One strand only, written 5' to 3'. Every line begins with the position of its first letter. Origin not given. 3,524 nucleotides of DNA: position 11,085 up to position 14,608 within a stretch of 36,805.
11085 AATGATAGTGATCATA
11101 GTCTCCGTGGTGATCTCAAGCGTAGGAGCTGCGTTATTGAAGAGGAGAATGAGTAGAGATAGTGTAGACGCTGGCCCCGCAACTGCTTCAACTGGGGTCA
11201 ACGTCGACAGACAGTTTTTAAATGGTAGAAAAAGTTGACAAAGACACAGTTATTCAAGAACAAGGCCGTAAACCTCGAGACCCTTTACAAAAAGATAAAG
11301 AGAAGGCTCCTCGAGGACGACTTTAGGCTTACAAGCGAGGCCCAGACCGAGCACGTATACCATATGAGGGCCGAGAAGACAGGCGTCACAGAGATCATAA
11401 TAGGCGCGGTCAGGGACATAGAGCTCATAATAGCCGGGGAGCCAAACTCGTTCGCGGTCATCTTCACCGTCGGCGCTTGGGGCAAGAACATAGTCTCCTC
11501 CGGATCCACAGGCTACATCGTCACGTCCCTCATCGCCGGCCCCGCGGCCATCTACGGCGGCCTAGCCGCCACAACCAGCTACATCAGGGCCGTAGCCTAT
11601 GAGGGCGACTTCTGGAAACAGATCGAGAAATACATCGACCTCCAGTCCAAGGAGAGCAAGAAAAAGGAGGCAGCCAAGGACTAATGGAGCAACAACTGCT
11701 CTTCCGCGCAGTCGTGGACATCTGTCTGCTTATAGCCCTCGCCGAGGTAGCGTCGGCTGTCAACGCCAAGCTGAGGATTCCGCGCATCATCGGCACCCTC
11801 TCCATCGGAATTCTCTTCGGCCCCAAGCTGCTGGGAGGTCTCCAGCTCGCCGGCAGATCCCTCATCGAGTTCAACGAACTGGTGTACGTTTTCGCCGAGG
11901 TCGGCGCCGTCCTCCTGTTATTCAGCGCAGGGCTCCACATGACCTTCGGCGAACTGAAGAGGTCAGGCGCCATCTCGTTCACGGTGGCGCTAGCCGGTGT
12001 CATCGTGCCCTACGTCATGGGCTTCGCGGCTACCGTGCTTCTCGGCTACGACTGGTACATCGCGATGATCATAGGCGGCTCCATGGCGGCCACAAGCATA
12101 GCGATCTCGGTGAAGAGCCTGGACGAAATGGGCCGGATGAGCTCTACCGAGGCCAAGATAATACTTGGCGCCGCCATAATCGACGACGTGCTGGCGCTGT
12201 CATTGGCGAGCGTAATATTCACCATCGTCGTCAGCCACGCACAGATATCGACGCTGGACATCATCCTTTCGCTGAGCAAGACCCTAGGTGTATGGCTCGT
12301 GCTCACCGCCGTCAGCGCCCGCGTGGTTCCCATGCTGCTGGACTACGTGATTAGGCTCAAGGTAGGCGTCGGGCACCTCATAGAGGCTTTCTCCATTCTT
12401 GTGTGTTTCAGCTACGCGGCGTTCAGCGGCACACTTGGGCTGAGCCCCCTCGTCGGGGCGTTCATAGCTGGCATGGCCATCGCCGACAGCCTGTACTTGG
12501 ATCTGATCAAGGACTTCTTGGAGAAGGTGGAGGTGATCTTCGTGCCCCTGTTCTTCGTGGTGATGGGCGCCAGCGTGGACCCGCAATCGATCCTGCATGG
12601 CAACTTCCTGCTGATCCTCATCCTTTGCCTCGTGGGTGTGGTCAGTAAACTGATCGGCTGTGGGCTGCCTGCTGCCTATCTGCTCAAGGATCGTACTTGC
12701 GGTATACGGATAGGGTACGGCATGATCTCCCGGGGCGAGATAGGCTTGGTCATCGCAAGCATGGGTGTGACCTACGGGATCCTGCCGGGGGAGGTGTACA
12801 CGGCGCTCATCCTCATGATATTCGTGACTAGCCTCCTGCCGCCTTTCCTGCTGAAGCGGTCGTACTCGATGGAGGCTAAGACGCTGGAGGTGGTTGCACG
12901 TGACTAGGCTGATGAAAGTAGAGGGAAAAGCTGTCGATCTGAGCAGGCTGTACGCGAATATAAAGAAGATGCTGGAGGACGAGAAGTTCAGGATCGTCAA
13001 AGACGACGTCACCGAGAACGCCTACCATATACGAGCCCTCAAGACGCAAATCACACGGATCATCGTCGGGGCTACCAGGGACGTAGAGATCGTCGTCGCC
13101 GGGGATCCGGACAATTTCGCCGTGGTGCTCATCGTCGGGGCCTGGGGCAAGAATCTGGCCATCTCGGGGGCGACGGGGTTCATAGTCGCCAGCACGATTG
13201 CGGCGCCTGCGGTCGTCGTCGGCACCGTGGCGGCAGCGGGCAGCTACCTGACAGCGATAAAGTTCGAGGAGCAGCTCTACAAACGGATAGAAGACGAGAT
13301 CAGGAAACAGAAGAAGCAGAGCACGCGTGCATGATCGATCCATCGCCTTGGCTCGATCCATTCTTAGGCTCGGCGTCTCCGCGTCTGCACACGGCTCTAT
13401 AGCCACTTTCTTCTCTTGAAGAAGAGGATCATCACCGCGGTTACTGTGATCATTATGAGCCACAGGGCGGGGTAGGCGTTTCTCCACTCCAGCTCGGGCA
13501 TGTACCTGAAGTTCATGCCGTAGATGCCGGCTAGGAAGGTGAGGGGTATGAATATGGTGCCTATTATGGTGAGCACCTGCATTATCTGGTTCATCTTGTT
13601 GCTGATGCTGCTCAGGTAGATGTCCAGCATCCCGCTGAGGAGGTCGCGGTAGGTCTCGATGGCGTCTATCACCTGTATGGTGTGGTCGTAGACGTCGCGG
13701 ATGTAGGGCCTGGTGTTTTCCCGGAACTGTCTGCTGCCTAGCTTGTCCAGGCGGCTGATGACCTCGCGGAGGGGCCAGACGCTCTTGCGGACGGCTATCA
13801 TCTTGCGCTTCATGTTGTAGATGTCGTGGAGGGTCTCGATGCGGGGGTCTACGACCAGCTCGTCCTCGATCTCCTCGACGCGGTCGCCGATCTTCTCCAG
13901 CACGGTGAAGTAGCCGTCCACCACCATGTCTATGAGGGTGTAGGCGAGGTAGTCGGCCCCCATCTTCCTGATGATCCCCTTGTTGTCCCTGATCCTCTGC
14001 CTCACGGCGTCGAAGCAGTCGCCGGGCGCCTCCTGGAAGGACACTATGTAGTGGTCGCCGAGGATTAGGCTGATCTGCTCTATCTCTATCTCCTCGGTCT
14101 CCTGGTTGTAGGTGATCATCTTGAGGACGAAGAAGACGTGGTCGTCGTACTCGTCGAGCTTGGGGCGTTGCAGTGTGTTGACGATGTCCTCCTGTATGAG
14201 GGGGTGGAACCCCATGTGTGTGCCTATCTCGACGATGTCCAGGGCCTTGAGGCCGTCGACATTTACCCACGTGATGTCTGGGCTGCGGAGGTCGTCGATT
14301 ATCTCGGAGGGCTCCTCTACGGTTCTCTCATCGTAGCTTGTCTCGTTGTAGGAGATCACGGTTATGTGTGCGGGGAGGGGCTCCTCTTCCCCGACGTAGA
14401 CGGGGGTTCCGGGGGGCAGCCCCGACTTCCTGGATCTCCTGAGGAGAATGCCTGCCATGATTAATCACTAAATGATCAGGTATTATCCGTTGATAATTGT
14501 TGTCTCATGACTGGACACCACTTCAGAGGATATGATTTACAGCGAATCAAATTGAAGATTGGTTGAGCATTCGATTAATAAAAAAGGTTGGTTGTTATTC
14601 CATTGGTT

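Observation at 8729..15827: Cluster of six paralogous glycine-zipper-like small proteins and two Lys-rich helical proteins wrapped around three cation transporters: candidate undescribed ion-homeostasis or stress accessory system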

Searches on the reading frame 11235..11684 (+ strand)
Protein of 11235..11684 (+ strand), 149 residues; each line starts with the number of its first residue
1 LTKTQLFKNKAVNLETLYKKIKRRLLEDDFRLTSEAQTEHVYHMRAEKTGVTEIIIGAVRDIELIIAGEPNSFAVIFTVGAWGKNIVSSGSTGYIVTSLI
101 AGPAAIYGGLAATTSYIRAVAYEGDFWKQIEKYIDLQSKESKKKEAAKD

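Call 3: search_protein_families(library=pfam, proteins=[window:11235-11684:+], max_evalue=1)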
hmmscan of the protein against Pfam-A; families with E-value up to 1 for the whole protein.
window:11235-11684:+ (149 aa): 2 families
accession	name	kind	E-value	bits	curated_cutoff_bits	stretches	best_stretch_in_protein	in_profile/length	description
PF22550.1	CesT_Tir_1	-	0.0092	16.4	27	1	16-62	3-49/131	CesT_Tir_1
PF24506.1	KNTC1_N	-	0.14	11.9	27.1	1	2-72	140-211/376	KNTC1, N-terminal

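Call 9: search_protein_families(library=ncbifam, proteins=[window:11235-11684:+], max_evalue=1)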
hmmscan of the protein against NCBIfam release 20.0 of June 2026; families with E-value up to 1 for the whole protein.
window:11235-11684:+ (149 aa): 0 families

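Call 10: find_homologous_proteins(query=window:11235-11684:+, max_evalue=0.001)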
Query window:11235-11684:+ (149 aa): 34 proteins with E <= 0.001 among 59 candidates.
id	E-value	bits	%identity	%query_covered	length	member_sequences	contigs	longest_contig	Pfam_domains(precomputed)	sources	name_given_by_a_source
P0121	3.3e-85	301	95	99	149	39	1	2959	-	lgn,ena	-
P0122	5.2e-84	297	91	100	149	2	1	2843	-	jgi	jgi:hypothetical protein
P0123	6.0e-82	290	90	99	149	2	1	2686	-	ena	-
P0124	1.2e-81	289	89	99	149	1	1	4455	-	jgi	-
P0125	2.3e-80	285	90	97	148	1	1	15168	-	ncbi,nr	ncbi:hypothetical protein JXL21_11485 [Candidatus Bathyarchaeota archaeon]|nr:hypothetical protein [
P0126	2.2e-73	262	81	100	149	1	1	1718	-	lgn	-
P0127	1.5e-61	224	74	96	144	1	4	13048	-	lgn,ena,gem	-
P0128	3.0e-61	223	73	96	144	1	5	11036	-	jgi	-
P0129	5.9e-59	216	66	100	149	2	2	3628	-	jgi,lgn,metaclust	metaclust:\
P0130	2.6e-57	210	66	95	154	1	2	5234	-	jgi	jgi:hypothetical protein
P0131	1.5e-56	208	64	99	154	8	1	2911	-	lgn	-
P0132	5.8e-56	206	71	85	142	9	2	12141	-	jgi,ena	-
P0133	7.7e-56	206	68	91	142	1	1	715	-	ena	-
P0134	3.8e-55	203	67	91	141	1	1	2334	-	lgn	-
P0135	4.6e-55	203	67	91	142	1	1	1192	-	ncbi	-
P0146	5.5e-52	193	62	95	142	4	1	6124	-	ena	-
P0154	2.2e-20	91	66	43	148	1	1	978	PF04020.19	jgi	-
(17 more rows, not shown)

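Call 44: find_encoding_contigs(protein=P0132, flank=6000, max_places=2)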
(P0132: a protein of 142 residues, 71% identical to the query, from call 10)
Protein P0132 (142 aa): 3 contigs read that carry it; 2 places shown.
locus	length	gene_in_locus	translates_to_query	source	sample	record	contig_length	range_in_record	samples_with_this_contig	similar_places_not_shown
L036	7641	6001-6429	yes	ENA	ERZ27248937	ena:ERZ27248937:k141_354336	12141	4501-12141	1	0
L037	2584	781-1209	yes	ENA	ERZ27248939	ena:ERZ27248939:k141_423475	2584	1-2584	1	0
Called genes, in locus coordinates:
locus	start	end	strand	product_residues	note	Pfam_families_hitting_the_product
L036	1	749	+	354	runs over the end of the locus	PF00266:Aminotran_5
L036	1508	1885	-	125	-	PF00190:Cupin_1, PF07883:Cupin_2, PF02311:AraC_binding (weak)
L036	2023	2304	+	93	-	-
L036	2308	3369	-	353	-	PF01544:CorA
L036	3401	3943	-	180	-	-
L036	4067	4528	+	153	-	-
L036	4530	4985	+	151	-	-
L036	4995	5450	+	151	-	-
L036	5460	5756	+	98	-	-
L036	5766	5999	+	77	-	-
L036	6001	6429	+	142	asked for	-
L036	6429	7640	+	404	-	?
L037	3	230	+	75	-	?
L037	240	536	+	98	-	-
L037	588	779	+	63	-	-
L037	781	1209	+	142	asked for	-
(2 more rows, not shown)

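Call 45: find_encoding_contigs(protein=P0146, flank=6000, max_places=2)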
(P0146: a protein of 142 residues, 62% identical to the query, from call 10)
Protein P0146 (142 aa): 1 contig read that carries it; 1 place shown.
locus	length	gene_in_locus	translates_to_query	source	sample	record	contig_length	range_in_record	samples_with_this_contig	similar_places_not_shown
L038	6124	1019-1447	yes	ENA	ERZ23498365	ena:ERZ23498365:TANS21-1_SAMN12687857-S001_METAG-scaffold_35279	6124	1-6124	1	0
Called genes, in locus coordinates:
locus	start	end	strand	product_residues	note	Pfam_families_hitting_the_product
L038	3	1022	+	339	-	?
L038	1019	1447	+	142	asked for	-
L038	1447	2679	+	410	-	PF00999:Na_H_Exchanger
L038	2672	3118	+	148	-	-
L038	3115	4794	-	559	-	PF03483:B3_4 (weak), PF03484:B5, PF17759:tRNA_synthFbeta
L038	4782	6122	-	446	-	?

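Call 52: search_protein_families(library=padloc, proteins=[window:11235-11684:+], max_evalue=0.1)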
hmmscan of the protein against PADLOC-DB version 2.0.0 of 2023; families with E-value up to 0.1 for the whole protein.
window:11235-11684:+ (149 aa): 0 families

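Call 58: predict_structure(alignment_id=A7)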
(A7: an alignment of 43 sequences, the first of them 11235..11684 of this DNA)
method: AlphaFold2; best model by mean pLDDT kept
length: 149 residues; sequences in the alignment: 43
mean_pLDDT: 76.2   pTM: 0.69
mean pLDDT of the five models: 76.2, 75.7, 75.4, 75.1, 73.5
residues with pLDDT >= 90: 65; 70-90: 36; 50-70: 17; < 50: 31
segments of 3 or more residues with pLDDT < 50: 83-111
pLDDT, mean of each block of 10 residues (from residue 1): 89 95 91 91 87 56 94 92 46 38 43 62 89 93 79
secondary structure, 60 per line:
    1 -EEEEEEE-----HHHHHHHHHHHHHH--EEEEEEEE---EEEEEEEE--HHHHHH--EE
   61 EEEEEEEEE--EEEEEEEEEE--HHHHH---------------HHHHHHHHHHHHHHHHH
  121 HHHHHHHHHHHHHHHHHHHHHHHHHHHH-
elements in order: E2-8 H14-27 E30-37 E41-48 H51-56 E59-69 E72-81 H84-88 H104-148

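Call 64: fold_search(model_id=the predicted structure, library=pdb)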
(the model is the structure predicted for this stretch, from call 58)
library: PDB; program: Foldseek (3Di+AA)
matches with E <= 10: 1136; with E <= 0.001: 2
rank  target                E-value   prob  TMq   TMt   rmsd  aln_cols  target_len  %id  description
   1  9nlt_B                5.7e-04  1.00  0.41  0.56   6.9        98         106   10  Crystal Structure of Flpp3-minibinder687 Complex (released 2025-10-22)
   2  6pny                  7.2e-04  1.00  0.41  0.51   6.9        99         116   11  X-ray Structure of Flpp3 (released 2020-02-26)
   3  2laf_MODEL_1_A        7.0e-03  1.00  0.44  0.54   7.6       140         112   13  NMR solution structure of the N-terminal domain of the E. coli lipoprotein BamC (released 2011-06-01)
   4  4e6f_A                7.9e-03  0.99  0.33  0.29   6.0        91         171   13  Crystal structure of a DUF4468 family protein (BACOVA_04320) from Bacteroides ovatus ATCC 8483 at 1.49 A resolution (released 2012-07-04)
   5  2yh6_D                1.1e-02  0.96  0.29  0.37   4.8        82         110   13  Structure of the N-terminal domain of BamC from E. coli (released 2011-05-25)
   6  1jhs                  1.3e-02  0.99  0.37  0.31   6.7       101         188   12  Protein Mog1 E65A mutant (released 2003-06-03)
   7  2yh6_C                1.7e-02  0.93  0.30  0.37   5.0        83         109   13  Structure of the N-terminal domain of BamC from E. coli (released 2011-05-25)
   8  4yom_A                2.1e-02  0.92  0.30  0.40   5.8        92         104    8  Structure of SAD kinase (released 2015-12-16)
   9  7qb6_A                2.1e-02  0.47  0.28  0.26   9.5       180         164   10  Crystal Structure of Medicago truncatula Nodulin 13 (MtN13) in complex with 3-carboxybenzophenone (released 2022-10-26)
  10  6e8a_A                2.3e-02  1.00  0.42  0.42  12.9       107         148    8  Crystal structure of DcrB from Salmonella enterica at 1.92 Angstroms resolution (released 2018-10-31)
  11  6lys_C                2.3e-02  0.98  0.30  0.29   4.2        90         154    9  Structure of the BAM complex (released 2021-01-13)
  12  3lyd_A                2.3e-02  0.96  0.32  0.31   4.8        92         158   13  Crystal structure of Putative uncharacterized protein from Jonesia denitrificans (released 2010-03-09)
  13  8t5j                  2.3e-02  0.87  0.24  0.23  11.8        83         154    8  Crystal structure of outer membrane lipoprotein carrier protein (LolA) from Francisella philomiragia (released 2023-06-28)
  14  3tfz_C                2.8e-02  0.66  0.35  0.33   9.9       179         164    6  Crystal structure of Zhui aromatase/cyclase from Streptomcyes sp. R1128 (released 2011-09-14)
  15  3tfz_F                2.8e-02  0.47  0.28  0.27  10.1       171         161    8  Crystal structure of Zhui aromatase/cyclase from Streptomcyes sp. R1128 (released 2011-09-14)
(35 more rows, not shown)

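Call 75: list_cluster_members(proteins=[P0306, P0330, P0337, P0392, P0400, P0321, P0135, P0095])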
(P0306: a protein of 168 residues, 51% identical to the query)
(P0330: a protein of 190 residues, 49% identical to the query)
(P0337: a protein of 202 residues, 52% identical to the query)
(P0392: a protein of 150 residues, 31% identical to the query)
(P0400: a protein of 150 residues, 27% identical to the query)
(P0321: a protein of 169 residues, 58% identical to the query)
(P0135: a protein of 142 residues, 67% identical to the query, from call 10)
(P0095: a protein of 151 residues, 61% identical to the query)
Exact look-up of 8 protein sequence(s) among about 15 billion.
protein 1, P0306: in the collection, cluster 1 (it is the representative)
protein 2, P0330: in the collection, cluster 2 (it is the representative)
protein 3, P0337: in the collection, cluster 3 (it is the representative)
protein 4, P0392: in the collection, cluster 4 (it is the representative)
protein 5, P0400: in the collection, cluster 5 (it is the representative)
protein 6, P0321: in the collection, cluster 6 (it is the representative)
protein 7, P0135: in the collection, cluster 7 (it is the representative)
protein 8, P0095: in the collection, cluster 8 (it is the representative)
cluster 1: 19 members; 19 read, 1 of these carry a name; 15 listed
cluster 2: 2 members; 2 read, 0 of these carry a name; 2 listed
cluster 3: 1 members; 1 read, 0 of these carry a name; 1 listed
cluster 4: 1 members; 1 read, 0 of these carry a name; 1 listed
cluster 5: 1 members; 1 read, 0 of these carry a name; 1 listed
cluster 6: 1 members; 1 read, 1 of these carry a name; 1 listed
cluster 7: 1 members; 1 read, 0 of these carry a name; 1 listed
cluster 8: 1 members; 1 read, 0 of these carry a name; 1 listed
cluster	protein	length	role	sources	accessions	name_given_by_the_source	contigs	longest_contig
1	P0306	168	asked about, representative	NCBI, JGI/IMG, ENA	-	-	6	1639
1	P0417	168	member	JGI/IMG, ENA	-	hypothetical protein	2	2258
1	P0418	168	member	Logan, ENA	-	-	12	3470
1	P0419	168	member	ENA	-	-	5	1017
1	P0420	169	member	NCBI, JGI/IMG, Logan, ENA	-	-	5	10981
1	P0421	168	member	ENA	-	-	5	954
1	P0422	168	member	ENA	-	-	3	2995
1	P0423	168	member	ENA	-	-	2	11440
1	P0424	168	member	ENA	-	-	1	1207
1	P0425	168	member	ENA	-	-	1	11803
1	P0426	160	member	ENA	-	-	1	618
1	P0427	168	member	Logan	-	-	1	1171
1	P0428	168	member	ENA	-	-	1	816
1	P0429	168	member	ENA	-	-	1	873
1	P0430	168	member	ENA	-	-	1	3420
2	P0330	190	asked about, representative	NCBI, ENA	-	-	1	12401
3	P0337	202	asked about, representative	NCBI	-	-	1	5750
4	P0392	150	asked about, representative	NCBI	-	-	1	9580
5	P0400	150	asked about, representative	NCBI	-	-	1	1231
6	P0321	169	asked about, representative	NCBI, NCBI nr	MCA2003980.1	MAG: zinc ribbon domain-containing protein [Candidatus Nitrosotenuis sp.] | zinc ribbon domain-containing protein [Candidatus Nitrosotenuis sp.]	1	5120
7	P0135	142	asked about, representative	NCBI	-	-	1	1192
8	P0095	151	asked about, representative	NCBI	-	-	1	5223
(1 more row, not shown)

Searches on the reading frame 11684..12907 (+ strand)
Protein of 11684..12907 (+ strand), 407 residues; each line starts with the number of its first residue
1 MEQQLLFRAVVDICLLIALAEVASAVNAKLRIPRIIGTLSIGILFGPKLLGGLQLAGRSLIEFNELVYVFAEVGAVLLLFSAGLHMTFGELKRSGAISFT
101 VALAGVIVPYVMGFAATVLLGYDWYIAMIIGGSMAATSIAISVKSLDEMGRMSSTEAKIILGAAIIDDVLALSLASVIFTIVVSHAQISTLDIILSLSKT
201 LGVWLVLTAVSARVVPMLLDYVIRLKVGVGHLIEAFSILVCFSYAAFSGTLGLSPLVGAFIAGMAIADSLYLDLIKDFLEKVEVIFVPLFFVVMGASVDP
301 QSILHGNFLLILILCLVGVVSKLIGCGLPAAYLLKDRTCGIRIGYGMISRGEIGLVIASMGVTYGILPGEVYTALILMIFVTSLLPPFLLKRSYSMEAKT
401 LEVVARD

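Call 4: search_protein_families(library=pfam, proteins=[window:11684-12907:+], max_evalue=0.001)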
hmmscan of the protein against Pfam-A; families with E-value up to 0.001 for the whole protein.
window:11684-12907:+ (407 aa): 1 family
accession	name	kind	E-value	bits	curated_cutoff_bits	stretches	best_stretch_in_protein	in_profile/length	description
PF00999.27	Na_H_Exchanger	-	3e-54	184.8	26.2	1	25-390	9-374/375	Sodium/hydrogen exchanger, transmembrane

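Call 78: search_protein_families(library=ncbifam, proteins=[window:11684-12907:+], max_evalue=0.00001)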
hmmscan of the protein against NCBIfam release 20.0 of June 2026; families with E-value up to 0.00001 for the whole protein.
window:11684-12907:+ (407 aa): 5 families
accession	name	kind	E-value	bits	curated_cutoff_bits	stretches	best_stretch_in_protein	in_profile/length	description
TIGR00932.1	2a37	subfamily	2.8e-43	148.4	238.3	1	20-299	4-275/275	monovalent cation:proton antiporter-2 (CPA2) family protein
NF002924.0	PRK03562.1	equivalog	2.7e-21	75.7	752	1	13-400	10-386/623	glutathione-regulated potassium-efflux system protein KefC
NF002973.0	PRK03659.1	equivalog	2.8e-17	62.5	804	1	14-401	11-384/602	glutathione-regulated potassium-efflux system protein KefB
NF045626.1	FeTrans_MagA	equivalog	3.4e-17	62.5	700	1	15-390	13-374/386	iron transporter MagA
NF007950.1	PRK10669.1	equivalog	5.8e-17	61.7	700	1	17-390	15-384/547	YbaL family putative K(+) efflux transporter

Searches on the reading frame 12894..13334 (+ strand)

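Call 3: search_protein_families(library=pfam, proteins=[window:12894-13334:+], max_evalue=1)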
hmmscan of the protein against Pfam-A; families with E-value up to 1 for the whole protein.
window:12894-13334:+ (146 aa): 1 family
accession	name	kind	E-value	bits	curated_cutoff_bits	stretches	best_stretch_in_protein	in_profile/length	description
PF10572.14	UPF0556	-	0.19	12.1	25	1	7-54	68-115/123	UPF0556 domain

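Call 9: search_protein_families(library=ncbifam, proteins=[window:12894-13334:+], max_evalue=1)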
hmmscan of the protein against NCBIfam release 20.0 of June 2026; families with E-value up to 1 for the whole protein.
window:12894-13334:+ (146 aa): 3 families
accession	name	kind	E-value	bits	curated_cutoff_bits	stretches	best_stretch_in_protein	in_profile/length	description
NF052362.1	FimF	equivalog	0.087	12.4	200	1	50-102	21-72/175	type 1 fimbrial adaptor subunit FimF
NF001670.0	PRK00435.1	equivalog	0.12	12.3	67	1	10-53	13-55/88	elongation factor 1-beta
TIGR04548.1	DnaD_Mollicutes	hypoth_equivalog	0.15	12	100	1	3-41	71-109/178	DnaD family protein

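Call 52: search_protein_families(library=padloc, proteins=[window:12894-13334:+], max_evalue=0.1)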
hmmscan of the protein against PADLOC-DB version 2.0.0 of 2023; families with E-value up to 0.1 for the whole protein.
window:12894-13334:+ (146 aa): 0 families

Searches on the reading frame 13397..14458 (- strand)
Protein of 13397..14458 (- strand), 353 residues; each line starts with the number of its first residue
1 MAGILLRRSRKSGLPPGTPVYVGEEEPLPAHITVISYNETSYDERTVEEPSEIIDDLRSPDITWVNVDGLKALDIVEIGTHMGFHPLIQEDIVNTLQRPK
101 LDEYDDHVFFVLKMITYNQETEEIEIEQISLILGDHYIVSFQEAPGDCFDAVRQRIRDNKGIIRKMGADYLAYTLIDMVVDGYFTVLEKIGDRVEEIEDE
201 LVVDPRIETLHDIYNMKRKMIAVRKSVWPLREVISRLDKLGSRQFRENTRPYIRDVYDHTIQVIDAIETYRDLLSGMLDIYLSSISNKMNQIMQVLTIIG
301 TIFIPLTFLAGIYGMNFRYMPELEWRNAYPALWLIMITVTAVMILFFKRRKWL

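Call 4: search_protein_families(library=pfam, proteins=[window:13397-14458:-], max_evalue=0.001)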
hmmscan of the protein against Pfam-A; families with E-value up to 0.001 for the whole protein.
window:13397-14458:- (353 aa): 1 family
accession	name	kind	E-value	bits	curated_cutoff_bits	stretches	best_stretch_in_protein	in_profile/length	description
PF01544.23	CorA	-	9.2e-78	261.9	27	1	61-349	3-292/292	CorA-like Mg2+ transporter protein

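Call 78: search_protein_families(library=ncbifam, proteins=[window:13397-14458:-], max_evalue=0.00001)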
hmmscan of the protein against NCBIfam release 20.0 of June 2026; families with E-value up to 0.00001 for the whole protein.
window:13397-14458:- (353 aa): 2 families
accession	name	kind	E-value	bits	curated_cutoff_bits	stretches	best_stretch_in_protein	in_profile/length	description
TIGR00383.1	corA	equivalog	2.5e-98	329.3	200.75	1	56-353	23-320/320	magnesium/cobalt transporter CorA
NF007092.0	PRK09546.1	equivalog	4.3e-23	82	292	1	88-353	66-327/327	zinc transporter ZntB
